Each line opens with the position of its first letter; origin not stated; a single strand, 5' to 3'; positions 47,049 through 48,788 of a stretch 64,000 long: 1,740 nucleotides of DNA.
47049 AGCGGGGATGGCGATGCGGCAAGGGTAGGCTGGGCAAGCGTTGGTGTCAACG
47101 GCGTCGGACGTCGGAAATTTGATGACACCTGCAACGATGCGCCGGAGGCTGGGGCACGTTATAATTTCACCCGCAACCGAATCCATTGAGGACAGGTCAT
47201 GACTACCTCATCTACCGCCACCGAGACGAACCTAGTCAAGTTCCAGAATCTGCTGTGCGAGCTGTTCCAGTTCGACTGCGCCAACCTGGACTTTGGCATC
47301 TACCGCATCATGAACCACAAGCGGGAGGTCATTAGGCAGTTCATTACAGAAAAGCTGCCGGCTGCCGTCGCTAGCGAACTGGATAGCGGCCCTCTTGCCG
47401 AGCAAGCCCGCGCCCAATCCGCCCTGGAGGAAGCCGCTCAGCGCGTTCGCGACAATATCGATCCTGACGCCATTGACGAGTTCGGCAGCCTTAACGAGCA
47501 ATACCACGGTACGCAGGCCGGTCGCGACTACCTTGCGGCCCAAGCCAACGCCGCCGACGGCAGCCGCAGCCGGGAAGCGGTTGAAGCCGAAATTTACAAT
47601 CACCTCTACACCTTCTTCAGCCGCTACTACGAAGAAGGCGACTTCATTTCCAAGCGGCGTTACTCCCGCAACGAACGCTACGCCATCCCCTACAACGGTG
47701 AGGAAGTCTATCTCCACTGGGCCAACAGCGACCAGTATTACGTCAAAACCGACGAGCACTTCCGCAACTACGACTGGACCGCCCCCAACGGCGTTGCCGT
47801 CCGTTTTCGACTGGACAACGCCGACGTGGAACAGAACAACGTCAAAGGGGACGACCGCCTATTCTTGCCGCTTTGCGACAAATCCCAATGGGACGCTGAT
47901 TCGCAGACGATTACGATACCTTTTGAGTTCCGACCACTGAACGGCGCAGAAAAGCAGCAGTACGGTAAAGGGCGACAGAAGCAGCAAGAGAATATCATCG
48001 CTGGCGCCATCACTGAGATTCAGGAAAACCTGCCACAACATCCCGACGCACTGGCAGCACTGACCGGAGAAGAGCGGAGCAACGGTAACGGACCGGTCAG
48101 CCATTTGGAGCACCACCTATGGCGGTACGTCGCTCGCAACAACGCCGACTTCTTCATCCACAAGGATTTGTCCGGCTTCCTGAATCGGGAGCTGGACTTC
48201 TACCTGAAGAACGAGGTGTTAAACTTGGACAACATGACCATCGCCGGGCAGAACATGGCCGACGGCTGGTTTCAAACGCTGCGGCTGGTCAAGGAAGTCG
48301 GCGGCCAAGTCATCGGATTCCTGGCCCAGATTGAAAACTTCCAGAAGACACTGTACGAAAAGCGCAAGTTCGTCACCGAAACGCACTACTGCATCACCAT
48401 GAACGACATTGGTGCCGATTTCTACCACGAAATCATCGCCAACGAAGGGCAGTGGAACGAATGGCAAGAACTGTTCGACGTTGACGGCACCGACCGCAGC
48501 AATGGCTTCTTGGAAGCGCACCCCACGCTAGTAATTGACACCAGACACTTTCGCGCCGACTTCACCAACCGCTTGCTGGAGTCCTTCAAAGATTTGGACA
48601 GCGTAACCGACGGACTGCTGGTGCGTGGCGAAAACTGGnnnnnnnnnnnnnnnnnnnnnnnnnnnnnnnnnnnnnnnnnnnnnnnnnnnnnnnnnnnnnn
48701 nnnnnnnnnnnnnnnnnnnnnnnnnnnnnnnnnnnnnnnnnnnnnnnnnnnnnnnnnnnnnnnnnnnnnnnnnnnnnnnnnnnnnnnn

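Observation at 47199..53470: Low-GC island with an oversized Type III-like Mod/Res pair carrying unassigned extra domains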

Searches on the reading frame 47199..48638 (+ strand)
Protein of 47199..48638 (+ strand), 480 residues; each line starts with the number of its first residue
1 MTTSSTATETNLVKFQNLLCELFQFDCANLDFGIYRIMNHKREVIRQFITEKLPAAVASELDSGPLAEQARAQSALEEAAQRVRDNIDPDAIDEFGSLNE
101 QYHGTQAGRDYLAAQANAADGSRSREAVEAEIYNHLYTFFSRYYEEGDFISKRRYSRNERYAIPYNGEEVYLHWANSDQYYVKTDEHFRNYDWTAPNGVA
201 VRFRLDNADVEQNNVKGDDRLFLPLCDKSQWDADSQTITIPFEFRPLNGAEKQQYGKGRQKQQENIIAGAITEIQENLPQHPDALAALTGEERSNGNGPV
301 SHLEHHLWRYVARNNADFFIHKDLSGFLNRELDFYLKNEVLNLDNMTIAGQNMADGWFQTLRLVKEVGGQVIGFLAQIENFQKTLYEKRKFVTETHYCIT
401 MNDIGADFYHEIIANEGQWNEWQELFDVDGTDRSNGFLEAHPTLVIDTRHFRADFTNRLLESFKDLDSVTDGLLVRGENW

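Call 44: search_protein_families(library=pfam, proteins=[window:47199-48638:+], max_evalue=10)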
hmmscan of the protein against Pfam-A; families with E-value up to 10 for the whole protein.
window:47199-48638:+ (480 aa): 0 families

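Call 52: search_dna_similar(query=window:47199-48638:+, collection=plasmids, mode=protein, max_rows=25, max_evalue=0.001)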
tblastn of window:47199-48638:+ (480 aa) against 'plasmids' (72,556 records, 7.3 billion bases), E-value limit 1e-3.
Records with a match: 29; places in all: 29; records where one place covers at least 80% of the query: 26.
Best place of each record, by identity: <60% 29.
By first word of the organism name: Klebsiella 11; Athalassotoga 2; Priestia 2; Natronosalvus 1; Haloplanus 1; Halobacterium 1; Haloprofundus 1; Hymenobacter 1; Haloarcula 1; Conchiformibius 1; and 7 more.
By predicted mobility (MOB-suite, as given by PLSDB): non-mobilizable 14; conjugative 12; mobilizable 3.
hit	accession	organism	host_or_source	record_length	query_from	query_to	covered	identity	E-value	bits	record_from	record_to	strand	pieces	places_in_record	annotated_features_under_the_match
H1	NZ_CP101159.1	Natronosalvus amylolyticus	cell culture,sediment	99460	7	480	99%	42.9%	4e-107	357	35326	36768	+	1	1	DNA methyltransferase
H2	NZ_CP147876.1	Haloplanus sp. GX21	cell culture,marine solar saltern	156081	1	480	100%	40.2%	1e-96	326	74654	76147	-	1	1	site-specific DNA-methyltransferase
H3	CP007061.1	Halobacterium sp. DL1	-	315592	1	480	100%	40.2%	2e-97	328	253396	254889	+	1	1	restriction endonuclease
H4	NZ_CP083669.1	Haloprofundus halobius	cell culture,salt lake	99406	1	480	100%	39.8%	5e-93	316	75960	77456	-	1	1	site-specific DNA-methyltransferase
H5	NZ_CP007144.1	Hymenobacter swuensis DY53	-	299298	1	480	100%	38.3%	1e-86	298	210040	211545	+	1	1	DNA methyltransferase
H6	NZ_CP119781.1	Haloarcula litorea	cell culture,sediment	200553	1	480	100%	38.1%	2e-85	293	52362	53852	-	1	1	site-specific DNA-methyltransferase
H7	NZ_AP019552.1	Athalassotoga saccharophila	-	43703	7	480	99%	38.4%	3e-96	325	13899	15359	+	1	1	DNA methyltransferase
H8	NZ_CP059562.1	Conchiformibius steedae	dog,whole organism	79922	10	480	98%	37.0%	9e-80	277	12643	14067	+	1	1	site-specific DNA-methyltransferase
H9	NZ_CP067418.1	Aeromonas media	cell culture,water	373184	3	480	100%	36.4%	4e-79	275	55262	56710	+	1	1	DNA methyltransferase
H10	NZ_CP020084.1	Blastomonas fulva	Cell culture,microcystis culture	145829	10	480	98%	35.8%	4e-81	281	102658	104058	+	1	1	site-specific DNA-methyltransferase | hypothetical protein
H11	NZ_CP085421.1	Priestia megaterium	single cell,soil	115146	5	480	99%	34.4%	1e-72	256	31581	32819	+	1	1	DNA methyltransferase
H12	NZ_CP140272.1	Priestia megaterium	Single cell,ginseng rhizosphere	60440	5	480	99%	34.1%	5e-73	258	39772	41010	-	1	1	DNA methyltransferase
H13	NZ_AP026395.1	Klebsiella quasipneumoniae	-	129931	10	480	98%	31.7%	6e-69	246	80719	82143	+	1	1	DNA methyltransferase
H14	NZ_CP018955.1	Escherichia coli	Homo sapiens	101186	10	480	98%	31.7%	7e-69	246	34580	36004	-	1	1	DNA methyltransferase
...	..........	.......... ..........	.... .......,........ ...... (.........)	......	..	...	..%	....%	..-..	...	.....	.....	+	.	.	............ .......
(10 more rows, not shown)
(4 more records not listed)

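Call 53: get_annotated_region(hit=H14, flank=9000)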
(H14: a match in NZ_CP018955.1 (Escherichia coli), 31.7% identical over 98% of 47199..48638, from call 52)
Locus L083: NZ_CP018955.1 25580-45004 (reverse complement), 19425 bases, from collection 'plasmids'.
description: Escherichia coli strain Ecol_316 plasmid pEC316_2, complete sequence
organism: Escherichia coli (NCBI taxid 562)
taxonomy: Bacteria; Pseudomonadota; Gammaproteobacteria; Enterobacterales; Enterobacteriaceae; Escherichia; Escherichia coli
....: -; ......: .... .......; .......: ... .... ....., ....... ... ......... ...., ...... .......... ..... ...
typing (MOB-suite, as given by PLSDB): conjugative; replicon IncFIB,IncFII; relaxase MOBF,MOBF; mating-pair formation MPF_F
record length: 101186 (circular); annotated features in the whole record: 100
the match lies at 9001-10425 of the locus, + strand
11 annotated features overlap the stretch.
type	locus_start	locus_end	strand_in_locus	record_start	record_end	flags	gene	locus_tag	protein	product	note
CDS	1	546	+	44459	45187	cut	-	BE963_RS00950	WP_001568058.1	plasmid SOS inhibition protein A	-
CDS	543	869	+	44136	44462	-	-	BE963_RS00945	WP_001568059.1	hypothetical protein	-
CDS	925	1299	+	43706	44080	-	-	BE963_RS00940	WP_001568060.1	hypothetical protein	-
CDS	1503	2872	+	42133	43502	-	-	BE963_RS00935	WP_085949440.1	IS3-like element ISKpn8 family transposase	GO:0006313 - DNA transposition [Evidence IEA]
CDS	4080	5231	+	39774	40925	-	-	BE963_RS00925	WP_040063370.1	IS30 family transposase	-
CDS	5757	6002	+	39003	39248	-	-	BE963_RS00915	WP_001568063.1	helix-turn-helix transcriptional regulator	-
CDS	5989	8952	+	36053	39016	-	-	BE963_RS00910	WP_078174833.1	SNF2-related protein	-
CDS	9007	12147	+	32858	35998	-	-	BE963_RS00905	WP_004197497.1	DNA methyltransferase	-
CDS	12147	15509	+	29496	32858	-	-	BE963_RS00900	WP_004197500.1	DEAD/DEAH box helicase family protein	-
CDS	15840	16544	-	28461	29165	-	-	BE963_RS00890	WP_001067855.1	IS6-like element IS26 family transposase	GO:0006313 - DNA transposition [Evidence IEA]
CDS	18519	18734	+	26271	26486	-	-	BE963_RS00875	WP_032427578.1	hypothetical protein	-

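Call 59: search_protein_families(library=padloc, proteins=[L083:5989-8949:+, L083:9007-12144:+, L083:12147-15506:+], max_evalue=0.00001)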
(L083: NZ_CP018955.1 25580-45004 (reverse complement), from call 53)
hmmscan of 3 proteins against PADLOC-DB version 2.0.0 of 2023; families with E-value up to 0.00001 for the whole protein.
L083:5989-8949:+ (987 aa): 45 families (the best 25 are shown)
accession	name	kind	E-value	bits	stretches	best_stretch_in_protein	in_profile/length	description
PDLC02619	DrmD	-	2.5e-196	652.6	1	30-684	25-657/872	DrmD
PDLC02500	BrxHI|BrxHII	-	1.6e-73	246.7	3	497-670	510-680/933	BrxHI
PDLC02621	DrmD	-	7.3e-66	221.1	1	21-659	107-725/1040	DrmD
PDLC00659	HmaA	-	5.5e-60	201.3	1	34-679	101-729/1176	SNF2 helicase / DEAD-box helicase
PDLC02623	DrmD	-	9.2e-56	187.2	2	33-227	97-307/1040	DrmD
PDLC02620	DrmD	-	5.5e-48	161.7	2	36-469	98-515/1060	DrmD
PDLC02572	DrmA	-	3.9e-46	155.5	1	27-579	108-641/1043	DrmA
PDLC02504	BrxHI|BrxHII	-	2.1e-45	153.1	2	497-647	516-670/971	BrxHII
PDLC02843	DpdE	-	2.2e-43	146.4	2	30-227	151-327/1091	DpdE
PDLC02632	DrmD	-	6.5e-42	141.8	1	27-576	113-640/662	DrmD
PDLC02840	DpdE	-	2.1e-39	133.6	2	30-111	152-234/1091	DpdE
PDLC02634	DrmD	-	2.6e-37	126.1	1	34-575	88-598/900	DrmD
PDLC02844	DpdE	-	1.6e-34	117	2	30-243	146-349/1074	DpdE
PDLC02633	DrmD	-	1.9e-33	113.4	1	27-573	115-642/839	DrmD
PDLC00633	ZorD1|ZorD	-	1e-32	111.2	2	21-286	429-692/908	"SWI2/SNF2 helicase, Mrr-like nuclease"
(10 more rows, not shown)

L083:9007-12144:+ (1046 aa): 22 families
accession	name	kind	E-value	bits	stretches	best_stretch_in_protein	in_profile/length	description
PDLC03646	MTase_III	-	0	1173.5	1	1-1044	1-1056/1057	Type III methyltransferase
PDLC03638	MTase_III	-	3.8e-72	241.8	3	292-589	203-508/816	Type III methyltransferase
PDLC03634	MTase_III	-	1.7e-47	160.6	2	512-833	171-462/621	Type III methyltransferase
PDLC03641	MTase_III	-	1.3e-44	150.9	2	512-819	182-450/657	Type III methyltransferase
PDLC03644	MTase_III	-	1.4e-42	144.2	1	464-831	38-397/542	Type III methyltransferase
PDLC03635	MTase_III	-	1.6e-42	144.1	1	463-908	217-652/708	Type III methyltransferase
PDLC03642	MTase_III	-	8.1e-42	141.6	2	465-628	83-256/528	Type III methyltransferase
PDLC03636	MTase_III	-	7.4e-40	135.3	1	457-830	39-408/575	Type III methyltransferase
PDLC03645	MTase_III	-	2e-36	123.4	2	462-647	137-328/709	Type III methyltransferase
PDLC03640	MTase_III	-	3.2e-30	103.1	2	724-885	341-501/654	Type III methyltransferase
PDLC03639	MTase_III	-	9.5e-29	98.2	2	427-646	53-273/639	Type III methyltransferase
PDLC03278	MTase_II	-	1.2e-20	72.3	2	474-590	8-122/390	Type II methyltransferase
PDLC03637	MTase_III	-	8.2e-20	68.9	2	464-562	121-234/513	Type III methyltransferase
PDLC03354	MTase_II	-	5.2e-17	60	1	454-618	60-238/425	Type II methyltransferase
PDLC03300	MTase_II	-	2.1e-13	48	0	505-609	79-178/302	Type II methyltransferase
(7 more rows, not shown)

L083:12147-15506:+ (1120 aa): 1 family
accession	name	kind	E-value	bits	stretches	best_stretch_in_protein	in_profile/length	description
PDLC03654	REase_III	-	0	1650.9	1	5-1117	13-1125/1154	Type III restriction enzyme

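Call 62: get_annotated_region(hit=H1, flank=8000)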
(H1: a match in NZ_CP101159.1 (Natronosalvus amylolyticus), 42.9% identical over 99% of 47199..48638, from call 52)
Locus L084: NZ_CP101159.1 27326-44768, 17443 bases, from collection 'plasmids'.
description: Natronosalvus amylolyticus strain WLHSJ1 plasmid unnamed3, complete sequence
organism: Natronosalvus amylolyticus (NCBI taxid 2961994)
taxonomy: Archaea; Euryarchaeota; Halobacteria; Halobacteriales; Natrialbaceae; Natronosalvus; Natronosalvus amylolyticus
host: -; source: cell culture,sediment; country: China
typing (MOB-suite, as given by PLSDB): non-mobilizable
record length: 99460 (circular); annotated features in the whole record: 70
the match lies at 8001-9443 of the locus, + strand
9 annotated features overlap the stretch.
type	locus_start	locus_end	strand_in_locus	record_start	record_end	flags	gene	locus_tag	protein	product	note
CDS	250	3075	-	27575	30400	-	-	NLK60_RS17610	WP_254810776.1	DEAD/DEAH box helicase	-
CDS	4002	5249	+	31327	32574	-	-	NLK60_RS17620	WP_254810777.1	hypothetical protein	-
CDS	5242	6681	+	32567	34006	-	-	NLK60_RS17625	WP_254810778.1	hypothetical protein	-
CDS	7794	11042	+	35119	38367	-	-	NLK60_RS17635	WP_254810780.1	DNA methyltransferase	GO:0006306 - DNA methylation [Evidence IEA]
CDS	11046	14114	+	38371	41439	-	-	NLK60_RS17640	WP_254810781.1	DEAD/DEAH box helicase family protein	-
CDS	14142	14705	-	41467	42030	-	-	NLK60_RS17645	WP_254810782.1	hypothetical protein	-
CDS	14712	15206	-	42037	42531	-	-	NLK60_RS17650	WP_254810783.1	hypothetical protein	-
CDS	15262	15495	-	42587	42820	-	-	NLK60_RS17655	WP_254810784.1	hypothetical protein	-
CDS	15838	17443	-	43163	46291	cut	-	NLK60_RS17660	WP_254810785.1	hypothetical protein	-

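Call 63: get_annotated_region(hit=H5, flank=8000)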
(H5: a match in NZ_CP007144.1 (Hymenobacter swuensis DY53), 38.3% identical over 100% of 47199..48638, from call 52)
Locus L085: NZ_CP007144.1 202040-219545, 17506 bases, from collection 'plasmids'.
description: Hymenobacter swuensis DY53 plasmid pHsw1, complete sequence
organism: Hymenobacter swuensis DY53 (NCBI taxid 1227739)
taxonomy: Bacteria; Bacteroidota; Cytophagia; Cytophagales; Hymenobacteraceae; Hymenobacter; Hymenobacter swuensis; Hymenobacter swuensis DY53
host: -; source: -; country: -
typing (MOB-suite, as given by PLSDB): mobilizable; replicon rep_cluster_1754; relaxase MOBB
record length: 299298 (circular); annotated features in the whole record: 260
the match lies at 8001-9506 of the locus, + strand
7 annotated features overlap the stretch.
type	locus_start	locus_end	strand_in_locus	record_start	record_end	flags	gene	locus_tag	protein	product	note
CDS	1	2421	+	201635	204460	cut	-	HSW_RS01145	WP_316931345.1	SNF2-related protein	-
CDS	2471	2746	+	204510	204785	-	-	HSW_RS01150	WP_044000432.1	hypothetical protein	-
CDS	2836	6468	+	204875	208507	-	-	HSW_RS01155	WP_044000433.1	AAA family ATPase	-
CDS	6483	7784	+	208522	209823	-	-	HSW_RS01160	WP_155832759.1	hypothetical protein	-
CDS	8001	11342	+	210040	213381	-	-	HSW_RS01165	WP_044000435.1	DNA methyltransferase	GO:0006306 - DNA methylation [Evidence IEA]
CDS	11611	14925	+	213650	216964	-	-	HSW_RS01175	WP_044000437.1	DEAD/DEAH box helicase family protein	-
CDS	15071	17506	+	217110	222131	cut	-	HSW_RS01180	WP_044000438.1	AAA domain-containing protein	-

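Call 64: get_annotated_region(hit=H9, flank=8000)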
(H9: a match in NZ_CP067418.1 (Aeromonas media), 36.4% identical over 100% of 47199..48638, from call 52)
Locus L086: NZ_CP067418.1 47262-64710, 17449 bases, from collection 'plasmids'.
description: Aeromonas media strain E31 plasmid pE31A, complete sequence
organism: Aeromonas media (NCBI taxid 651)
taxonomy: Bacteria; Pseudomonadota; Gammaproteobacteria; Aeromonadales; Aeromonadaceae; Aeromonas; Aeromonas media
host: -; source: cell culture,water; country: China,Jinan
typing (MOB-suite, as given by PLSDB): non-mobilizable; replicon IncU
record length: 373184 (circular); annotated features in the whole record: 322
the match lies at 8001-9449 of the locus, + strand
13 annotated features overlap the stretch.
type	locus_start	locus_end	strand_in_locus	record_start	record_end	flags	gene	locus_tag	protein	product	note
CDS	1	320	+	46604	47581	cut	-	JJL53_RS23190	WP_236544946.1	integrase arm-type DNA-binding domain-containing protein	-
CDS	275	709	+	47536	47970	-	-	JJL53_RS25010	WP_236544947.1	hypothetical protein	-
CDS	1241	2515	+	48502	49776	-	-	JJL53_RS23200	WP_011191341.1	IS4-like element ISApu2 family transposase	GO:0006313 - DNA transposition [Evidence IEA]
CDS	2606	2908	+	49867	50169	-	-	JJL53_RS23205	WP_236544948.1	winged helix-turn-helix transcriptional regulator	-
CDS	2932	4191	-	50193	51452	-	umuC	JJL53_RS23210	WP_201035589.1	translesion error-prone DNA polymerase V subunit UmuC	GO:0006281 - DNA repair [Evidence IEA]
CDS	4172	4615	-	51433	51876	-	umuD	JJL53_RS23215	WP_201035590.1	translesion error-prone DNA polymerase V autoproteolytic subunit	-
CDS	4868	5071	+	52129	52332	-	-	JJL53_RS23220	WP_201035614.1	helix-turn-helix domain-containing protein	-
CDS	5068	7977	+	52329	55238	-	-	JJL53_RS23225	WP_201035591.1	SNF2-related protein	-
CDS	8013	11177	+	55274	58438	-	-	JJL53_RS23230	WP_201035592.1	DNA methyltransferase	GO:0006306 - DNA methylation [Evidence IEA]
CDS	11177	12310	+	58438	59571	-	-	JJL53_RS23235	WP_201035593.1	AAA family ATPase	-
CDS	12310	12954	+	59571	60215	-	-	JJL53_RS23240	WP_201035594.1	DUF4276 family protein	-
CDS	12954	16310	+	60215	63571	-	-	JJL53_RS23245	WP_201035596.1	DEAD/DEAH box helicase family protein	-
CDS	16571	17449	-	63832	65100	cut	-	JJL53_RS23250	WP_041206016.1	IS4-like element ISAeme4 family transposase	GO:0006313 - DNA transposition [Evidence IEA]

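Call 65: get_annotated_region(hit=H11, flank=8000)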
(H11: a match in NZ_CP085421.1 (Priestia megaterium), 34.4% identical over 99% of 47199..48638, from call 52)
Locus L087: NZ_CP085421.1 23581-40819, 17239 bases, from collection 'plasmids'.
description: Priestia megaterium strain CK7 plasmid unnamed6, complete sequence
organism: Priestia megaterium (NCBI taxid 1404)
taxonomy: Bacteria; Bacillota; Bacilli; Bacillales; Bacillaceae; Priestia; Priestia megaterium
host: -; source: single cell,soil; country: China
typing (MOB-suite, as given by PLSDB): mobilizable; replicon rep_cluster_385; relaxase MOBP
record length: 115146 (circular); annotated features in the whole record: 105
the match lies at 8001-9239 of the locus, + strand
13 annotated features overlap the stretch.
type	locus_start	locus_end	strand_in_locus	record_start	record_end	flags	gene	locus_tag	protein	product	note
CDS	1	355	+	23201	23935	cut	-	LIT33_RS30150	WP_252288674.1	NAD(P)-binding domain-containing protein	-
CDS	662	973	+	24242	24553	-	-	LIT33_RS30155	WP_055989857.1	hypothetical protein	-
CDS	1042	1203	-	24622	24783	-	-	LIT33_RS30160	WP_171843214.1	hypothetical protein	-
CDS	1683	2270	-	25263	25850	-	-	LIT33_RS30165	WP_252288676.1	SMI1/KNR4 family protein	GO:0042546 - cell wall biogenesis [Evidence IEA]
CDS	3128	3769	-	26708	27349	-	-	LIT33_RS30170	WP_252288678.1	hypothetical protein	-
CDS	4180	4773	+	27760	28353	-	-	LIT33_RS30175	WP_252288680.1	helix-turn-helix domain-containing protein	-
CDS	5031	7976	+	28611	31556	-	-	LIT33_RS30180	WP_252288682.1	ATP-dependent DNA helicase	-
CDS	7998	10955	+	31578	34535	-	-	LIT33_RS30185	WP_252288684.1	DNA methyltransferase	-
CDS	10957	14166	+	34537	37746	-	-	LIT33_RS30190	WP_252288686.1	DEAD/DEAH box helicase family protein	-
CDS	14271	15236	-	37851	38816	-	-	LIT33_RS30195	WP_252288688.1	exonuclease domain-containing protein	-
CDS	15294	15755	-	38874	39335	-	-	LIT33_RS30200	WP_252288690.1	hypothetical protein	-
CDS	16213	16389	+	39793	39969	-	-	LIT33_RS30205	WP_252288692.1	hypothetical protein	-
CDS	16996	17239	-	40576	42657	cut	-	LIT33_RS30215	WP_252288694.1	hypothetical protein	-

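Call 73: search_protein_families(library=pfam, alignment_id=A3, max_evalue=1)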
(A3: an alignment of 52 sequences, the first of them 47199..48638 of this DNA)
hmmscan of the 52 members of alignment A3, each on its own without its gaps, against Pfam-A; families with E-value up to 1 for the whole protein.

A. member 1, window:47199-48638:+ (480 aa): 0 families

B. families by the number of members that match (of 52 scanned): 39 families (the first 25 are shown)
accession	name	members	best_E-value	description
PF19146.6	DUF5828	4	0.047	Family of unknown function (DUF5828)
PF00433.29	Pkinase_C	3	0.15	Protein kinase C terminal domain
PF03734.19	YkuD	2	0.027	L,D-transpeptidase catalytic domain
PF24430.1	DUF7553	2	0.046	Family of unknown function (DUF7553)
PF14520.12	HHH_5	1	5.3e-12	Helix-hairpin-helix domain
PF00633.29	HHH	1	2.2e-07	Helix-hairpin-helix motif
PF12826.13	HHH_2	1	1.4e-06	Helix-hairpin-helix motif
PF12836.13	HHH_3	1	0.00015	Helix-hairpin-helix motif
PF00849.27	PseudoU_synth_2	1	0.002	RNA pseudouridylate synthase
PF03602.21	Cons_hypoth95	1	0.0043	Conserved hypothetical protein 95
PF11731.14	Cdd1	1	0.013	Pathogenicity locus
PF25257.1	DUF7858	1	0.015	Family of unknown function (DUF7858)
PF13376.11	OmdA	1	0.03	Bacteriocin-protection, YdeI or OmpD-Associated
PF17782.7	DprA_WH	1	0.036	DprA winged helix domain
PF14893.12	PNMA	1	0.037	PNMA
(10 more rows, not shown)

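Call 74: search_solved_structures(query=A3, max_evalue=10)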
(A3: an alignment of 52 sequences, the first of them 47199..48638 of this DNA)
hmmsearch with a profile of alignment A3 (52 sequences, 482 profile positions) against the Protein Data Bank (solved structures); distinct sequences matched with E-value up to 10: 0.

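Call 109: search_protein_representatives(protein=window:47199-48608:+)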
Query: 470 residues. Proteins with E-value up to 0.001 (for the whole library): 2421; up to 1e-10: 1632; up to 1e-30: 921. The best 150 are listed.
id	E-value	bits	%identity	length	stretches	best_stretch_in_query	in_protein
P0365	3.5e-174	596.7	62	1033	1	12-470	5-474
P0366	1.4e-169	581.6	56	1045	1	2-468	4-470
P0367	1.0e-166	572.1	57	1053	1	6-470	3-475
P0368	8.6e-166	569.1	64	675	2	14-425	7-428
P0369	1.3e-159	548.7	57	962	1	12-470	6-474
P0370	4.9e-159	546.8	58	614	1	14-468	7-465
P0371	6.0e-157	539.9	56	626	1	7-470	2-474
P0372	2.8e-150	517.9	60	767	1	63-470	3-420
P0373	4.0e-150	517.4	56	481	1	8-429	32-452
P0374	4.3e-150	517.3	55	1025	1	14-470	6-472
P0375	2.3e-142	491.8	52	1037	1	14-468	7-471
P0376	5.9e-142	490.5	54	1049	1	13-464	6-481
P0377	2.2e-141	488.6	52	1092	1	13-470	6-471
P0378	1.4e-140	486.0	51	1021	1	14-469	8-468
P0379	4.6e-140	484.3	54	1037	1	14-469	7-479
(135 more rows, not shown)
